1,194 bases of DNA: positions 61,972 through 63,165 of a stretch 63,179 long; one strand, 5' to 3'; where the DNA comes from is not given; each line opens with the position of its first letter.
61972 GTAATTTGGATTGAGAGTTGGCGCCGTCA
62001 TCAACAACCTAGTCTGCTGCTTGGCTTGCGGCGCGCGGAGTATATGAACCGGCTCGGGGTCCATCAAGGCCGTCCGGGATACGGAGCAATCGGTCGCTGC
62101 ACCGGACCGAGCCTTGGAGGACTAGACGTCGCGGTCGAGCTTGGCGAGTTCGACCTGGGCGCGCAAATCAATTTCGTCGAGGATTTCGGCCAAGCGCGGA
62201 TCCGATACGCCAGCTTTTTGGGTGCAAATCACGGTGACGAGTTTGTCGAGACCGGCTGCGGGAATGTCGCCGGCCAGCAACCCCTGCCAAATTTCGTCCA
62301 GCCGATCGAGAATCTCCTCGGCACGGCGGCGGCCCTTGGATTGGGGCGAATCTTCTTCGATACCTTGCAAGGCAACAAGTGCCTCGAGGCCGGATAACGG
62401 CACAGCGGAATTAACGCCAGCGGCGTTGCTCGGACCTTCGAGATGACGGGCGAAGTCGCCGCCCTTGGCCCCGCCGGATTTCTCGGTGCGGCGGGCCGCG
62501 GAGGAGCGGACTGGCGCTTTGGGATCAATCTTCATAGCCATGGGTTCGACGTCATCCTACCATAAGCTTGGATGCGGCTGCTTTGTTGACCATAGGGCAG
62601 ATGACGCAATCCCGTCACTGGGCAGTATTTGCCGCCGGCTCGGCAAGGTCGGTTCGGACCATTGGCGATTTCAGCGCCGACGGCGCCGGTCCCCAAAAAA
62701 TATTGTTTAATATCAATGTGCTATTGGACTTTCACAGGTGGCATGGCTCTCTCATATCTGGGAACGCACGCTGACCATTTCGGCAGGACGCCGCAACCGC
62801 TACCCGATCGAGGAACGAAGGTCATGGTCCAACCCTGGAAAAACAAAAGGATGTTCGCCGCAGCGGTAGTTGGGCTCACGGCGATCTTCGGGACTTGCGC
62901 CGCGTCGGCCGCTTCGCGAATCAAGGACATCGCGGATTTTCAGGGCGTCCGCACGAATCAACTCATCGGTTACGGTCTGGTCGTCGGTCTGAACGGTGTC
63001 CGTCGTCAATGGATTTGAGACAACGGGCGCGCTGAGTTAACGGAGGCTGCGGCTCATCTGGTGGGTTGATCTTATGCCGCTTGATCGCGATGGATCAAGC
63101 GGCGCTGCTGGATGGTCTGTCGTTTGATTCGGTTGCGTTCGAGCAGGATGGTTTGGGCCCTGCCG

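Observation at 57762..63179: Several independent hits on motility structural genes while the embedded regulators remain intact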

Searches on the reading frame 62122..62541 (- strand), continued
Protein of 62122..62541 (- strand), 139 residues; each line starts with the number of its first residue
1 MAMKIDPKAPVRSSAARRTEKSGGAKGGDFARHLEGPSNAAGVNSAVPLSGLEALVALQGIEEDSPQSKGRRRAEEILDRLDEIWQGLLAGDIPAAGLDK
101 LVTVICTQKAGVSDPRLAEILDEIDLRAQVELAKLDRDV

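Call 50: find_related_loci(query=window:62122-62541:-, collection=metagenome_contigs, flank=10000)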
Query window:62122-62541:- (139 aa) in metagenome_contigs; peptide patterns used: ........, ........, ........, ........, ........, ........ (x = any residue, [..] = any of these).
600 stretches matched a pattern (row limit reached: there are more); 182 encode a relative of the query (tblastn E <= 1e-3); the best 80 are kept; 80 distinct loci.
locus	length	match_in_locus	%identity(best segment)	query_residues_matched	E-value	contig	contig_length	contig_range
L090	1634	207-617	53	1-135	3e-37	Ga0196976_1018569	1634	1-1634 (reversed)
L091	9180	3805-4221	47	3-135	1e-29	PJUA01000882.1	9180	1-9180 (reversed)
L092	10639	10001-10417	45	3-135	1e-28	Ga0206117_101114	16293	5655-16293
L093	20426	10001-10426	43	1-137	1e-27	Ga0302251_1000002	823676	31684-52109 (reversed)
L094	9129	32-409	48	15-135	4e-27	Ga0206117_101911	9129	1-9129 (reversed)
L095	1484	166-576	46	3-135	2e-26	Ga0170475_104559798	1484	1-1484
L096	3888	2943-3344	45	4-135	9e-26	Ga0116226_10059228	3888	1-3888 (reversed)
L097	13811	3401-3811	41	1-135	3e-25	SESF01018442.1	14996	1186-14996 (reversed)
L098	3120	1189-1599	40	1-135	5e-25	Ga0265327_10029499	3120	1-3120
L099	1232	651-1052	42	4-135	1e-24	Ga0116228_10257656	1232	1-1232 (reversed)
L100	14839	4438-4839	41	4-135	5e-24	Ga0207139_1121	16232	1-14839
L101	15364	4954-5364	41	3-135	2e-23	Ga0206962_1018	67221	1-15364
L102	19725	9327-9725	43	2-134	3e-23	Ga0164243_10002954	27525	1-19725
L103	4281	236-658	41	2-136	9e-23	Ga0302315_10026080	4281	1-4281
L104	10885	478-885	42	1-135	2e-20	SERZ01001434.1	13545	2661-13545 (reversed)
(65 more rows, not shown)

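Call 58: find_encoding_contigs(protein=P0406, flank=10000, max_places=4)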
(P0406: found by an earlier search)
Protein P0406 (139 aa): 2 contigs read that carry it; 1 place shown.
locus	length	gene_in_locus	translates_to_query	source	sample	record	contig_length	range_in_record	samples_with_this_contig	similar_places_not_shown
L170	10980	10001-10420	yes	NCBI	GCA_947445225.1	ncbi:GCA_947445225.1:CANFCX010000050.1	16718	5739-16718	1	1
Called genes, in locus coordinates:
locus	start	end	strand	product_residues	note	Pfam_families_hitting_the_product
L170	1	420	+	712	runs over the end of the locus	PF13432:TPR_16, PF13424:TPR_12, PF13432:TPR_16, PF13414:TPR_11, PF14559:TPR_19, PF13414:TPR_11, PF13432:TPR_16, PF23914:TPR_CcmH_CycH, +36 more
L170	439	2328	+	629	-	PF13424:TPR_12 (weak), PF13414:TPR_11 (weak), PF13424:TPR_12, PF00515:TPR_1, PF07719:TPR_2, PF13414:TPR_11, PF13432:TPR_16, PF13844:Glyco_transf_41, +10 more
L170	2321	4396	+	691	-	PF13432:TPR_16, PF13414:TPR_11, PF14559:TPR_19, PF13432:TPR_16, PF00515:TPR_1, PF13414:TPR_11, PF13432:TPR_16, PF14559:TPR_19, +30 more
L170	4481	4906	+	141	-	PF07378:FlbT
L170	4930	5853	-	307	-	-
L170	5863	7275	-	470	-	PF22638:FlgK_D1, PF06429:Flg_bbr_C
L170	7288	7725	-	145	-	-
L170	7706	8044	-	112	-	PF10135:Rod-binding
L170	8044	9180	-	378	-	PF02119:FlgI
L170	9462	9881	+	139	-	PF10768:FliX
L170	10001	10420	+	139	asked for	PF21157:DksA_N, PF01258:zf-dskA_traR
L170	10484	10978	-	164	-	?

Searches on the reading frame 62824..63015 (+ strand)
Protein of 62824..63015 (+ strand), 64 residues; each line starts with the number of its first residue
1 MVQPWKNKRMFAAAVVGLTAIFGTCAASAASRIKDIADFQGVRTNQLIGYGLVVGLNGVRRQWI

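Call 12: search_protein_families(library=pfam, proteins=[window:62824-63015:+], max_evalue=0.01)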
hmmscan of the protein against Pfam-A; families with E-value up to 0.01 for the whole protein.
window:62824-63015:+ (64 aa): 1 family
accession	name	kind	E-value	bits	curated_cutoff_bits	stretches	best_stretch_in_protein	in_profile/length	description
PF02119.21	FlgI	-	4.3e-11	42.7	25.3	1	32-58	1-27/343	Flagellar P-ring protein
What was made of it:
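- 62824..62996 (+): flgI 5' fragment (signal peptide plus first residues; 58 codons). Pfam FlgI positions 1-27/343 (call 12).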
